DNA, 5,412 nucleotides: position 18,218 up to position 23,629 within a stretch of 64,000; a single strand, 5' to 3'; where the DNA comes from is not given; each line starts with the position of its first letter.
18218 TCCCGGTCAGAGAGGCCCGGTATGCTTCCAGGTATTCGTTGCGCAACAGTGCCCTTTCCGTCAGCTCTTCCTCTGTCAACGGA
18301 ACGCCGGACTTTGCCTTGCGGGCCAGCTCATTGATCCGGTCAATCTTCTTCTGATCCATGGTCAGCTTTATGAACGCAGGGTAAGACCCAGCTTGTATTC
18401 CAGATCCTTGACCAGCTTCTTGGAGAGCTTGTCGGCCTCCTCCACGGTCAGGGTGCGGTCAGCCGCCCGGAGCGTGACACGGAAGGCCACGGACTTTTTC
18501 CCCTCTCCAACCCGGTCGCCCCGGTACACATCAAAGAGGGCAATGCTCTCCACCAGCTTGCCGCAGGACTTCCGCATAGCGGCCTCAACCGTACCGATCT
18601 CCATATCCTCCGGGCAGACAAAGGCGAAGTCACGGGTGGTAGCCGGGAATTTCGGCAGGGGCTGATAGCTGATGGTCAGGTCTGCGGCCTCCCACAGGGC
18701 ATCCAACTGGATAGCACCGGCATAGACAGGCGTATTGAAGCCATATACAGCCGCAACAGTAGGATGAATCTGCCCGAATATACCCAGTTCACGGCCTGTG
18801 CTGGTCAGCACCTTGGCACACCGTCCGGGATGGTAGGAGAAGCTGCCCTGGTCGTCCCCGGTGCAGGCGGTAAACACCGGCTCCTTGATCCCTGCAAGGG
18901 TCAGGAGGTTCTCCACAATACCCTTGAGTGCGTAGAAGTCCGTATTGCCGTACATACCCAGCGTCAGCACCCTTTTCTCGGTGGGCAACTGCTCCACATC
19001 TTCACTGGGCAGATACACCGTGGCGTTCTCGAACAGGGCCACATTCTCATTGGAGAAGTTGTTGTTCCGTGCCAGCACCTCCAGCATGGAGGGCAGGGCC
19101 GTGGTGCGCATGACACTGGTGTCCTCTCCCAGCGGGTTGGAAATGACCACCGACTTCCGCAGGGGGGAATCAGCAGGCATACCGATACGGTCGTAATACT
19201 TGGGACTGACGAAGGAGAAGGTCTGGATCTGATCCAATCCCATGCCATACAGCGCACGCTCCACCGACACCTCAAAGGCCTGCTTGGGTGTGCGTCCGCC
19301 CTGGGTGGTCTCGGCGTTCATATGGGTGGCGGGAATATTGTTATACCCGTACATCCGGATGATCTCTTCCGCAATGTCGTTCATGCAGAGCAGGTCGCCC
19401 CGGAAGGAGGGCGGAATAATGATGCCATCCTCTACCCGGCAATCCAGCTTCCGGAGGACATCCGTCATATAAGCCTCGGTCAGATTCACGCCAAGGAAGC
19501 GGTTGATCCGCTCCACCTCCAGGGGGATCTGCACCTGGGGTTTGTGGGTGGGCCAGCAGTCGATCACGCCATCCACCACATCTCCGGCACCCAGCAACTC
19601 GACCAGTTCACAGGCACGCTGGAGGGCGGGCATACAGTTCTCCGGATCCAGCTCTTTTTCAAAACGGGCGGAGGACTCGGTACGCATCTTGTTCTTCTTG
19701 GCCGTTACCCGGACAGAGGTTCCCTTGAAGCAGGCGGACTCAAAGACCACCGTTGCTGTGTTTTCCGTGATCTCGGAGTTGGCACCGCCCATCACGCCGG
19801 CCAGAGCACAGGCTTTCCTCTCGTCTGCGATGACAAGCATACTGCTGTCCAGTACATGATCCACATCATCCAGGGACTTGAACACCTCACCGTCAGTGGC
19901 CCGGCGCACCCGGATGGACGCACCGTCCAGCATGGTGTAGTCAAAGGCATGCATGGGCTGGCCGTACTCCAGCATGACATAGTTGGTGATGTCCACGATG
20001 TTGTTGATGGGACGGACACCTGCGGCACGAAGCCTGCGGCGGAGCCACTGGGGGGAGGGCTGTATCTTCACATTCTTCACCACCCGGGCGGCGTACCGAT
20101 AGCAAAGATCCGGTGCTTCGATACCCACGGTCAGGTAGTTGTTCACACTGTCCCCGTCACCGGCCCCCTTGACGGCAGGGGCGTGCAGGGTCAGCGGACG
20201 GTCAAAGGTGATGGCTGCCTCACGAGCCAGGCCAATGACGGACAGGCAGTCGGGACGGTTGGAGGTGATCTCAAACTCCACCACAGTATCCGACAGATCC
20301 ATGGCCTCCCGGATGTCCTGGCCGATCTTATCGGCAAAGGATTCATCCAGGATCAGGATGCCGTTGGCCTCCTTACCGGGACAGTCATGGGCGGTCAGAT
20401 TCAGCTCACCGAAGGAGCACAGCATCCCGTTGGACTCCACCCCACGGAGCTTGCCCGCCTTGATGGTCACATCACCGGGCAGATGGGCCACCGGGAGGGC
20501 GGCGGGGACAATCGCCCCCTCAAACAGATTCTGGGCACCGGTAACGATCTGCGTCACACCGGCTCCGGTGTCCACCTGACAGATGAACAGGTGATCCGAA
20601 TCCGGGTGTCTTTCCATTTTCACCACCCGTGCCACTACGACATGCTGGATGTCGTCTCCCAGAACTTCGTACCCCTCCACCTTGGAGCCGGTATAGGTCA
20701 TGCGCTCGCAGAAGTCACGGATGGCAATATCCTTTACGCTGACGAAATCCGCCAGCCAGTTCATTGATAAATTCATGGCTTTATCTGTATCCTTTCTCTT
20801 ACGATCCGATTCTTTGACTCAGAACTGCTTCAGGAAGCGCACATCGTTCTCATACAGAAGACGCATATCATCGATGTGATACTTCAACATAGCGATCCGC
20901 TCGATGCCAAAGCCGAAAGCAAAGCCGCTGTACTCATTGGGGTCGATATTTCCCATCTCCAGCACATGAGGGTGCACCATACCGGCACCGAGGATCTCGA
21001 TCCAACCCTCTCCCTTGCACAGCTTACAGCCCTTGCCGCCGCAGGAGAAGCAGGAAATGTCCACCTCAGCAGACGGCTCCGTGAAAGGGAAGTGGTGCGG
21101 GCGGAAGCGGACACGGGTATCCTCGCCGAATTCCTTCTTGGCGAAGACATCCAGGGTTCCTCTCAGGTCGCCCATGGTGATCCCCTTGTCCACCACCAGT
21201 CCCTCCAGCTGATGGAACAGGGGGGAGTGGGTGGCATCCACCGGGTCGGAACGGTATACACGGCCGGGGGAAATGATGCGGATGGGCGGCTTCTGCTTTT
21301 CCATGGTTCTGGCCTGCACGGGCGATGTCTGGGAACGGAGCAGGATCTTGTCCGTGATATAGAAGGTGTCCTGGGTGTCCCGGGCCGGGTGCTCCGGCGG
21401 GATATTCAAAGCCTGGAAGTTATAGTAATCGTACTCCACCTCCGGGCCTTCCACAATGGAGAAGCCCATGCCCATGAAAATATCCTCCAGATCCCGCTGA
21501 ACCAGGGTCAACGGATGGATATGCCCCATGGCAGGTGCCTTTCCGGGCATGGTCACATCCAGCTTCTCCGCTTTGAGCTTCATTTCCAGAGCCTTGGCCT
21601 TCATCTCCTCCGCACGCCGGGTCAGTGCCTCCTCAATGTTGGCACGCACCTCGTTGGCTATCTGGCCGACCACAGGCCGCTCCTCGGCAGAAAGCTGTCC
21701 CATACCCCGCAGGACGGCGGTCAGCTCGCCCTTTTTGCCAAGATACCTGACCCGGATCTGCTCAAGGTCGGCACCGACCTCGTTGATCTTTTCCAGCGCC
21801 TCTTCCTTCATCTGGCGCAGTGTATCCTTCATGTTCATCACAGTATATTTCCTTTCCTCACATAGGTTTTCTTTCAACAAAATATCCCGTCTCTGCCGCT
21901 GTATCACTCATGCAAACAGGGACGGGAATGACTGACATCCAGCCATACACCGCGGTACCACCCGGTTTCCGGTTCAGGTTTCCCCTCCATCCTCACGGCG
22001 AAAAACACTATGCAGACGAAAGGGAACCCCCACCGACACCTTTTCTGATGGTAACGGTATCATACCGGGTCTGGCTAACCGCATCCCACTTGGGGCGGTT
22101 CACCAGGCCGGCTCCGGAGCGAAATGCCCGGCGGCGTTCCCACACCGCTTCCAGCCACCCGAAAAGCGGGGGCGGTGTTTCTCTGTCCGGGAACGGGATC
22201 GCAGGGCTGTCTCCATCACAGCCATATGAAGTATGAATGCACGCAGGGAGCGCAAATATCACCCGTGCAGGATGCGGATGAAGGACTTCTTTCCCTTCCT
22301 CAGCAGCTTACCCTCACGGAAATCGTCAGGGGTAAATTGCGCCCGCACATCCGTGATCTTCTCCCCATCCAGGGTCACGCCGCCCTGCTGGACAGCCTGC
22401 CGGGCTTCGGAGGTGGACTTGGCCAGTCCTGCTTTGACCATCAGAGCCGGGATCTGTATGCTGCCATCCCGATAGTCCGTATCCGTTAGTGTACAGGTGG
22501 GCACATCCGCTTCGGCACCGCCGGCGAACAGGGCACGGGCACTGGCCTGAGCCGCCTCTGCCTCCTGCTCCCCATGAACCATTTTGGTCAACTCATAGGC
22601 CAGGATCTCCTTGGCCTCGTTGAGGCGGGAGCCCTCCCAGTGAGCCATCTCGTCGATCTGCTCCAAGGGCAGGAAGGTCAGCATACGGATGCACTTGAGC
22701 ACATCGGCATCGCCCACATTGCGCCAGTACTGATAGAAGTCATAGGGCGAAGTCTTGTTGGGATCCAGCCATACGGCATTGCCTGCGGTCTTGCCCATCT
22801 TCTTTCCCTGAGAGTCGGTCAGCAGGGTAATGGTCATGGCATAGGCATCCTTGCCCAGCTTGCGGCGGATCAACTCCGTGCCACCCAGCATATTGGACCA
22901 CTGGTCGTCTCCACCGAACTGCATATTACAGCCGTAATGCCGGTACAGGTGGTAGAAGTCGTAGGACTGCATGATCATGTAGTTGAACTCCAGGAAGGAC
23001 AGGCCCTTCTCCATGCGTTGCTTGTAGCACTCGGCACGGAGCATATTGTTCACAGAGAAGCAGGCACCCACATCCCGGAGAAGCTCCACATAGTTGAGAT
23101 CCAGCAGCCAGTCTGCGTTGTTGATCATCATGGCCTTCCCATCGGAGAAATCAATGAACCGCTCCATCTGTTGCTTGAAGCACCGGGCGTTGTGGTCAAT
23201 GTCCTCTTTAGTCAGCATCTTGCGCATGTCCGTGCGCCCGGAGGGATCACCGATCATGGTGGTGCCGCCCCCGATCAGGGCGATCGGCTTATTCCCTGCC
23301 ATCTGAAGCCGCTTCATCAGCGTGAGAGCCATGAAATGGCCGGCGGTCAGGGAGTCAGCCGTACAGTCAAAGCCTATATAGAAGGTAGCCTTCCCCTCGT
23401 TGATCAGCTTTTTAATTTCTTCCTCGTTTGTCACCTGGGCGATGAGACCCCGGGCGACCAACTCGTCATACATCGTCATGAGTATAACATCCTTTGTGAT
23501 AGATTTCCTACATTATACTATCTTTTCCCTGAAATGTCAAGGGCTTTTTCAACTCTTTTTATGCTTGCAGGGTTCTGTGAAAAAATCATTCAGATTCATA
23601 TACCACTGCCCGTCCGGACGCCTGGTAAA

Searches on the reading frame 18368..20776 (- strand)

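Call 50: search_protein_families(library=pfam, proteins=[window:18368-20776:-])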
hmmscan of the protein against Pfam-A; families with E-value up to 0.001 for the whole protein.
window:18368-20776:- (802 aa): 5 families
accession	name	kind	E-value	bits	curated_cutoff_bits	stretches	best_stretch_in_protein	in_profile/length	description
PF03483.22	B3_4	-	1.8e-68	230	29.3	1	225-393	2-170/174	B3/4 domain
PF17759.6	tRNA_synthFbeta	-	1.4e-55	188.5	22.4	1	481-690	1-213/214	Phenylalanyl tRNA synthetase beta chain CLM domain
PF03147.19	FDX-ACB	-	4.5e-28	98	31.1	1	708-801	1-94/94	Ferredoxin-fold anticodon binding domain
PF01588.26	tRNA_bind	-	6.2e-17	61.9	27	1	46-125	1-77/96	Putative tRNA binding domain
PF03484.21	B5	-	6.8e-16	58.7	28.6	1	417-478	1-67/67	tRNA synthetase B5 domain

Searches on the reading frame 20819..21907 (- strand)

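Call 78: search_protein_families(library=pfam, proteins=[window:20819-21907:-], max_evalue=0.00001)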
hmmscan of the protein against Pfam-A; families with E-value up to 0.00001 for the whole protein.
window:20819-21907:- (362 aa): 2 families
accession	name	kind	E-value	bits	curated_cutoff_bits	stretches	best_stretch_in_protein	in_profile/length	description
PF01409.25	tRNA-synt_2d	-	1.3e-104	349.4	19.8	1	115-362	1-246/246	tRNA synthetases class II core domain (F)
PF02912.23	Phe_tRNA-synt_N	-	1.8e-25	89.1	22.3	1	46-111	4-69/69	Aminoacyl tRNA synthetase class II, N-terminal domain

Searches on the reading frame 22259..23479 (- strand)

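Call 80: search_protein_families(library=pfam, proteins=[window:22259-23479:-], max_evalue=0.01)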
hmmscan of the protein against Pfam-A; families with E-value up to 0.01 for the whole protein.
window:22259-23479:- (406 aa): 3 families
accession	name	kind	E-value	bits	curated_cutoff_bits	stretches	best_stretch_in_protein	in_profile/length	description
PF00579.31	tRNA-synt_1b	-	7.3e-78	262.3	21.1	1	28-318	3-291/292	tRNA synthetases class I (W and Y)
PF22421.1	SYY_C-terminal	-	3.1e-13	49.9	27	1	324-401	7-81/83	Tyrosine--tRNA ligase SYY-like C-terminal domain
PF01479.30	S4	-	1.2e-09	38.2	22.8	1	346-386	6-46/48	S4 domain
